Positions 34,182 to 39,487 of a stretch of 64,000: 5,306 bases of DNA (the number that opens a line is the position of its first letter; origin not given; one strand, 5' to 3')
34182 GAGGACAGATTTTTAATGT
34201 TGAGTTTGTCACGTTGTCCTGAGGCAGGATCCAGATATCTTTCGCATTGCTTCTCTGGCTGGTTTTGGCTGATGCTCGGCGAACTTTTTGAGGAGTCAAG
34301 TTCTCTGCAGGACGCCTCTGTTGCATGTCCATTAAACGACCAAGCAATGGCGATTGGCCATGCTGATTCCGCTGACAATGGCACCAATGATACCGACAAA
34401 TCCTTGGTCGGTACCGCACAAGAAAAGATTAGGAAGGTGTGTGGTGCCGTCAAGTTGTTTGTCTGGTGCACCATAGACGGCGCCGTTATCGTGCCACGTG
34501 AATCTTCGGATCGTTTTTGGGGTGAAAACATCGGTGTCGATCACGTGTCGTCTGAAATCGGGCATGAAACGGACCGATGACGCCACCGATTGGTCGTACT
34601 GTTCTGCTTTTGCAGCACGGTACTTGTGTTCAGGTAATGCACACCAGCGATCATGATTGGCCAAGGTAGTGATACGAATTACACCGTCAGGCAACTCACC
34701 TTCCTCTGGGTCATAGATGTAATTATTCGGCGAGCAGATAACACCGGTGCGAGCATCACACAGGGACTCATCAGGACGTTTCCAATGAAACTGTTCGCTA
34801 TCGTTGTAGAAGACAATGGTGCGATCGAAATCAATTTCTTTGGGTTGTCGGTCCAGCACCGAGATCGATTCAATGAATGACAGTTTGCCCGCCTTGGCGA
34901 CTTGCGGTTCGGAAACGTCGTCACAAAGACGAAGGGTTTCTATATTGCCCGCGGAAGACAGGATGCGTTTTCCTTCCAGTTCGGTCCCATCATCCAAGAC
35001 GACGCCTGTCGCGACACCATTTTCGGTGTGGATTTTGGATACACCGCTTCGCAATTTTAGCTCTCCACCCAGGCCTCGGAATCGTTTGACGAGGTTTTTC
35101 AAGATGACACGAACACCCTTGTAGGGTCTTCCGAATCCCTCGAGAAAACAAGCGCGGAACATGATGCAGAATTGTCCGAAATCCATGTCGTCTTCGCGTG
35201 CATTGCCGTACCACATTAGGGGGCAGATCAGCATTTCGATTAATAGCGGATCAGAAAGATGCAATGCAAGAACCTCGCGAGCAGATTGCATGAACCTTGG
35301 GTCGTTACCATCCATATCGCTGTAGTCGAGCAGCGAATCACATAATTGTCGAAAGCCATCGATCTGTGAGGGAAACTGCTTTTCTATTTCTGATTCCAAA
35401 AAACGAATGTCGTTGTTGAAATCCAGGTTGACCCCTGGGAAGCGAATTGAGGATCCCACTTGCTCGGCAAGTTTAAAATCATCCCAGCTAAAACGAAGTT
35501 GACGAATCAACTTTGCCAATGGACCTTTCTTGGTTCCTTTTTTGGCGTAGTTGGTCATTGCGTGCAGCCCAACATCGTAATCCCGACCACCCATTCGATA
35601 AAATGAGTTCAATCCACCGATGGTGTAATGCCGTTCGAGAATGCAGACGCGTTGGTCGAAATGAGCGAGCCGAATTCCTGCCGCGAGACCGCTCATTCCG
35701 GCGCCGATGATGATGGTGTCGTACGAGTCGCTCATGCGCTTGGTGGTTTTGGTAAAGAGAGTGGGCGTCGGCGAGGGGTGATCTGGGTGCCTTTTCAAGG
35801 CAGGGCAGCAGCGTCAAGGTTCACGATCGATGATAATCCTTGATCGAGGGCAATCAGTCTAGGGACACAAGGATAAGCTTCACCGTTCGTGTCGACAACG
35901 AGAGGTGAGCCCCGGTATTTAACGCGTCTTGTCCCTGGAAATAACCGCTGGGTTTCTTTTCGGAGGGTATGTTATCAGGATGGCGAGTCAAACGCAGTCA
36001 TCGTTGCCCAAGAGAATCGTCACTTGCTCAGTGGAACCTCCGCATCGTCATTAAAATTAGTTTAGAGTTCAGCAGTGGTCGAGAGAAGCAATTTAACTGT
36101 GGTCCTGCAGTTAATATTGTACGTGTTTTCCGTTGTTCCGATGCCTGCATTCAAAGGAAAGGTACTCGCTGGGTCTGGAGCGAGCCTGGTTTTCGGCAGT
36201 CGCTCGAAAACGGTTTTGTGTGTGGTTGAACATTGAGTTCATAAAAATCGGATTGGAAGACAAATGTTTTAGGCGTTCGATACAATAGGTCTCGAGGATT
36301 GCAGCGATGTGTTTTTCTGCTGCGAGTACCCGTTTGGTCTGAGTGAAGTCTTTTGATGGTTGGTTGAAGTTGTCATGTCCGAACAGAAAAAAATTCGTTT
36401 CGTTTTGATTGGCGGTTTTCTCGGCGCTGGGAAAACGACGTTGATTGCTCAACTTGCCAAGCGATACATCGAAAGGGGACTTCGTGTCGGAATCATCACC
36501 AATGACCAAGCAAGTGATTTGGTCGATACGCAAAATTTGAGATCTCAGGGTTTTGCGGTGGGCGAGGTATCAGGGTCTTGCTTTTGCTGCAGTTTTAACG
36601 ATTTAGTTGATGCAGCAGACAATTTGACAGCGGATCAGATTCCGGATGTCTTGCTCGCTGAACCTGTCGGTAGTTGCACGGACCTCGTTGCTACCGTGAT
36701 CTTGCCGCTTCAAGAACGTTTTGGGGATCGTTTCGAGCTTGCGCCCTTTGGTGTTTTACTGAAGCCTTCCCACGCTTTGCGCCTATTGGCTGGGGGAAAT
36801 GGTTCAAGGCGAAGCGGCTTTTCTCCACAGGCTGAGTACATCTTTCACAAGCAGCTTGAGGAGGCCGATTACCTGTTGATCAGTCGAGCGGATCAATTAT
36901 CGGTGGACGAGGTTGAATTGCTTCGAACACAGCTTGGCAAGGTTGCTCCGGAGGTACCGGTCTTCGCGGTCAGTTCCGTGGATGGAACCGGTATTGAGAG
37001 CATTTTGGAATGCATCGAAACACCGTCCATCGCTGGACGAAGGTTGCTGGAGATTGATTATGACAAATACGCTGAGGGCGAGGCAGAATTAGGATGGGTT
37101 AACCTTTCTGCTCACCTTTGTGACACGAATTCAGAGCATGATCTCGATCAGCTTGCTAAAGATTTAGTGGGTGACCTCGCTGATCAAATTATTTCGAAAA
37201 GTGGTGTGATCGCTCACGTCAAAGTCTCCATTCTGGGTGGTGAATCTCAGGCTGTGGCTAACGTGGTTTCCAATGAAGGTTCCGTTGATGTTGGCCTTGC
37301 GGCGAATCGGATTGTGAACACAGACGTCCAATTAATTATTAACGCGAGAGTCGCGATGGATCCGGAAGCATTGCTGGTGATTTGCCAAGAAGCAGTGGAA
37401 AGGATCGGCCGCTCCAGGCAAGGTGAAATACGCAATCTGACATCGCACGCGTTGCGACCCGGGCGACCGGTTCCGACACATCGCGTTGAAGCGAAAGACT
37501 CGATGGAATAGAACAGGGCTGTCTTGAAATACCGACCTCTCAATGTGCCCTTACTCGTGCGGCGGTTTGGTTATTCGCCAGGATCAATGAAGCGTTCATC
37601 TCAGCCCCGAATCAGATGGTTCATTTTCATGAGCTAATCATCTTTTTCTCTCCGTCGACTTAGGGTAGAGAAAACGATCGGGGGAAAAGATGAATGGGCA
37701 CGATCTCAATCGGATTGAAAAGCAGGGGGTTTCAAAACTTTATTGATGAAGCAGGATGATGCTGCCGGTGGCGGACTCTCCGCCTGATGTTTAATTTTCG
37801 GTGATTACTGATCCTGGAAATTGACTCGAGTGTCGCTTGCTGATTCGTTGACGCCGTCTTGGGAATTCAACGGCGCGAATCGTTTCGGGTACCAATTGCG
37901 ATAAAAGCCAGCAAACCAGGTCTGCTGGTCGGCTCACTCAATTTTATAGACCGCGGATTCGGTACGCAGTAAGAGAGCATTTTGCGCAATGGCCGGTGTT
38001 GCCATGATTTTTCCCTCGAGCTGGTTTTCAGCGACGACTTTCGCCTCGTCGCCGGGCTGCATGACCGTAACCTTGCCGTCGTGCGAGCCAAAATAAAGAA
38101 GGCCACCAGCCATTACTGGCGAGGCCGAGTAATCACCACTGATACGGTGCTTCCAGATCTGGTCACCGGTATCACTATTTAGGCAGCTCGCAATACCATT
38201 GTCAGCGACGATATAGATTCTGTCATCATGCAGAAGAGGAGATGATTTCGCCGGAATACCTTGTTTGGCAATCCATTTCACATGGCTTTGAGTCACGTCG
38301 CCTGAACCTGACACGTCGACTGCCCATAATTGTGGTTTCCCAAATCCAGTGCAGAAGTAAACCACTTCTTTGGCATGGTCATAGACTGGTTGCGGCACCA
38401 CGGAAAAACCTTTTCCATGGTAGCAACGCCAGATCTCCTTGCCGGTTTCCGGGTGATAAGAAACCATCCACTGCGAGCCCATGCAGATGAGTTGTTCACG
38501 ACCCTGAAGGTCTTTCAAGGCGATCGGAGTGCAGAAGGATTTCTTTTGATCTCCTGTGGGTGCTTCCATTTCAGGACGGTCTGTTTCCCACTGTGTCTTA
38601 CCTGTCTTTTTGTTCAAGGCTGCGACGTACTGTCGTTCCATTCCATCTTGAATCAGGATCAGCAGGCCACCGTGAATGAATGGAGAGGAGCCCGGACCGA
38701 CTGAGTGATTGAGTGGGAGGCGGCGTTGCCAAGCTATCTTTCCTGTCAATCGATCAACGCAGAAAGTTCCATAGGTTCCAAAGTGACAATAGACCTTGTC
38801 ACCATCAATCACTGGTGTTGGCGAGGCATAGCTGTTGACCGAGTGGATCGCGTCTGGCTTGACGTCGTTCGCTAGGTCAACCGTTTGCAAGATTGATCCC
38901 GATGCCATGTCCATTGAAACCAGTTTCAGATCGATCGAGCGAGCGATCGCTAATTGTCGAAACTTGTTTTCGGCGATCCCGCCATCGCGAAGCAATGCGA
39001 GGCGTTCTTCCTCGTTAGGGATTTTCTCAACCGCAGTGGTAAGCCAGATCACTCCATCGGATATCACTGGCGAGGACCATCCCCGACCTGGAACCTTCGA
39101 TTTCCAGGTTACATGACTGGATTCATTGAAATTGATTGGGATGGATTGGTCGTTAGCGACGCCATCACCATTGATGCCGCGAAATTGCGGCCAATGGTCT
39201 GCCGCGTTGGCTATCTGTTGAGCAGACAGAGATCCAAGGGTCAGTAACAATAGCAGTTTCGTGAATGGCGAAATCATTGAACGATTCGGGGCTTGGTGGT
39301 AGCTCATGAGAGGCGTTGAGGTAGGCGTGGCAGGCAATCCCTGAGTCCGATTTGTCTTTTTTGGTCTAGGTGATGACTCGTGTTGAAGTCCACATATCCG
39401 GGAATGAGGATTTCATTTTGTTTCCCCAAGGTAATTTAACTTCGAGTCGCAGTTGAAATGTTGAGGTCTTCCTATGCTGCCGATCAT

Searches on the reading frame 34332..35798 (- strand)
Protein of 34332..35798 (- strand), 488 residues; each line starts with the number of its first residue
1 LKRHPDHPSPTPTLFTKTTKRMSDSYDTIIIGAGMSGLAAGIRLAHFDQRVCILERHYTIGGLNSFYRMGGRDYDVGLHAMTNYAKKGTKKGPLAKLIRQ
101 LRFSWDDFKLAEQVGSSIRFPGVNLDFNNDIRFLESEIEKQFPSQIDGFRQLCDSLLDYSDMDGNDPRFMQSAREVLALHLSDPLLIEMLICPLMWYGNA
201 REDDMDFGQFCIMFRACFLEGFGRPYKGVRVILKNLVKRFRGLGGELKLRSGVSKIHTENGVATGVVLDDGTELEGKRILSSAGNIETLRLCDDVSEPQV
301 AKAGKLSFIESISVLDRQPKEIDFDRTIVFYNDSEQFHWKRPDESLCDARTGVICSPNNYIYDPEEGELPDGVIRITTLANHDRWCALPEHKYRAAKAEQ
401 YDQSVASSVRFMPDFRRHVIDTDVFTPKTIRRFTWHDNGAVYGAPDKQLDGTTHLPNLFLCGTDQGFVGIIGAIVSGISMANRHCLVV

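Call 78: search_protein_families(library=pfam, proteins=[window:34332-35798:-], max_evalue=0.0001)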
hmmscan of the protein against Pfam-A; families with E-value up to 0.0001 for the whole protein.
window:34332-35798:- (488 aa): 8 families
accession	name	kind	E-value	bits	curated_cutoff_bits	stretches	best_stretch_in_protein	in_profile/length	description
PF01593.30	Amino_oxidase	-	1.3e-13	51.5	19.8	1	35-483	1-441/443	Flavin containing amine oxidoreductase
PF13450.12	NAD_binding_8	-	8.8e-10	39.2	21.9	1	30-84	1-55/68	NAD(P)-binding Rossmann-like domain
PF00890.30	FAD_binding_2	-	1.4e-07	31.5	20.4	1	27-71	1-44/414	FAD binding domain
PF01266.30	DAO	-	9.7e-07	29.1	27.9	0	27-62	1-36/353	FAD dependent oxidoreductase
PF03486.20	HI0933_like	-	6.3e-06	26.3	50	0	27-61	2-36/244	HI0933-like protein Rossmann domain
PF01946.23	Thi4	-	1.3e-05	25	26.2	1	26-62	18-55/235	Thi4 family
PF07992.20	Pyr_redox_2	-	4.6e-05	23.4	26.1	0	26-56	1-31/291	Pyridine nucleotide-disulphide oxidoreductase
PF12831.13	FAD_oxidored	-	8.9e-05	22.4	27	0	27-80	1-51/416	FAD dependent oxidoreductase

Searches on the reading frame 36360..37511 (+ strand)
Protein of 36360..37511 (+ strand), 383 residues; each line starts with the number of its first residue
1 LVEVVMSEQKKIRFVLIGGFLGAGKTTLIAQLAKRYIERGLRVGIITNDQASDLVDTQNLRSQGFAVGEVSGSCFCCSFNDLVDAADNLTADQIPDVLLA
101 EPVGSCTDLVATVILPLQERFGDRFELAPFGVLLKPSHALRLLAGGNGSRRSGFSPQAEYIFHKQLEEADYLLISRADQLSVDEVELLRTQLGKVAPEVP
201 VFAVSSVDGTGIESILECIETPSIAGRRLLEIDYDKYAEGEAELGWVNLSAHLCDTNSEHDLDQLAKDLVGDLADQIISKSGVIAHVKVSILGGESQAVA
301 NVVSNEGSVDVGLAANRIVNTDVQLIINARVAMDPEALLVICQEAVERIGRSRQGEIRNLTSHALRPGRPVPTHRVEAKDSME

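Call 78: search_protein_families(library=pfam, proteins=[window:36360-37511:+], max_evalue=0.0001)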
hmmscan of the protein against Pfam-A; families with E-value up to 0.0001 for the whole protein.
window:36360-37511:+ (383 aa): 5 families
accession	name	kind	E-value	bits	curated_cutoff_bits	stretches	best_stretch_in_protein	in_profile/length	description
PF02492.25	cobW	-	1.4e-21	77.3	20.7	1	15-202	3-179/180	CobW/HypB/UreG, nucleotide-binding domain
PF25199.1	nSTAND_NTPase5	-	1.1e-06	29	34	1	7-63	36-93/145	Novel STAND NTPase 5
PF03308.22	MeaB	-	3e-05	23.6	23.1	0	5-53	26-74/273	Methylmalonyl Co-A mutase-associated GTPase MeaB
PF20720.3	nSTAND3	-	8e-05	22.8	27.2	0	9-55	14-58/155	Novel STAND NTPase 3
PF03205.20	MobB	-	9.6e-05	22.7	26.6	0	16-57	3-44/133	Molybdopterin guanine dinucleotide synthesis protein B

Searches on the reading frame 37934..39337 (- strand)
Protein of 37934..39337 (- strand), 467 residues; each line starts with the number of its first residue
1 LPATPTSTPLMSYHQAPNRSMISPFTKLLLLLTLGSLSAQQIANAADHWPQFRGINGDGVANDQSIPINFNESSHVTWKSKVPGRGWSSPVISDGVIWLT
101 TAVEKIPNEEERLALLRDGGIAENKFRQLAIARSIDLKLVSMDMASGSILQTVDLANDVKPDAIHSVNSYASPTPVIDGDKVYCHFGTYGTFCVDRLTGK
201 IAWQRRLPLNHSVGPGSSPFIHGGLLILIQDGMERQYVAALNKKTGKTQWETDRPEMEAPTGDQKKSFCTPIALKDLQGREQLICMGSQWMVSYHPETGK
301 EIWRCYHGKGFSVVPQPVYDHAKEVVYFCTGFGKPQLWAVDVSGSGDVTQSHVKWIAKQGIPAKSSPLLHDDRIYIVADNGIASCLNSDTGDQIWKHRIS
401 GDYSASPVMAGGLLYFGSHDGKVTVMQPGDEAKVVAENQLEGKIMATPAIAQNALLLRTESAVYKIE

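Call 5: search_protein_families(library=pfam, proteins=[window:37934-39337:-], max_evalue=0.01)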
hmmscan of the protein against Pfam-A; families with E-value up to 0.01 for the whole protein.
window:37934-39337:- (467 aa): 4 families
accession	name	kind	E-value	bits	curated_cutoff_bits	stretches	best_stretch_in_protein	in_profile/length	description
PF13360.13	PQQ_2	-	4.9e-26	92.2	27.6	2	141-396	7-232/233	Outer membrane protein assembly factor BamB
PF13570.13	Beta-prop_ACSF4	-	5e-19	69.3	133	2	348-453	36-146/329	Beta-alanine-activating enzyme, beta-propeller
PF01011.28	PQQ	-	1.3e-09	37.8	26.7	1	358-443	44-135/595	Glucose/ethanol/alcohol dehydrogenase, beta-propeller domain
PF25293.1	Beta-prop_EMC1_N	-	9.1e-07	29.2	34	1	195-352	47-193/219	EMC1 N-terminal beta-propeller domain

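Call 6: search_protein_families(library=ncbifam, proteins=[window:37934-39337:-], max_evalue=0.01)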
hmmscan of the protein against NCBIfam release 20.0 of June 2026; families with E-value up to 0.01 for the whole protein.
window:37934-39337:- (467 aa): 7 families
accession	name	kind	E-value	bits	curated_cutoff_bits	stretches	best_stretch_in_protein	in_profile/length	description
TIGR03300.1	assembly_YfgL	equivalog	4.3e-18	65.2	285.2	2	361-461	55-154/377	outer membrane protein assembly factor BamB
NF008351.0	PRK11138.1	equivalog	4.1e-16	58.5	423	3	366-462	64-170/394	outer membrane protein assembly factor BamB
TIGR03075.1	PQQ_enz_alc_DH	subfamily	1.2e-11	43.9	480.05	2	174-307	64-199/530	PQQ-dependent dehydrogenase, methanol/ethanol family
TIGR04528.1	acido_non_PQQ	subfamily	4.2e-06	25.8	650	0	336-400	68-131/493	acido-empty-quinoprotein group A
TIGR03074.1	PQQ_membr_DH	subfamily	2.8e-05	22.2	832.65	0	346-421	192-265/783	membrane-bound PQQ-dependent dehydrogenase, glucose/quinate/shikimate family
NF053615.1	SerThrKinAfsKStmc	equivalog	5.1e-05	22.1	1300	1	189-449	540-781/809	protein serine/threonine kinase AfsK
NF041516.1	PA2928_fam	subfamily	0.0049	16.3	70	0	387-446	75-136/376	PA2928 family protein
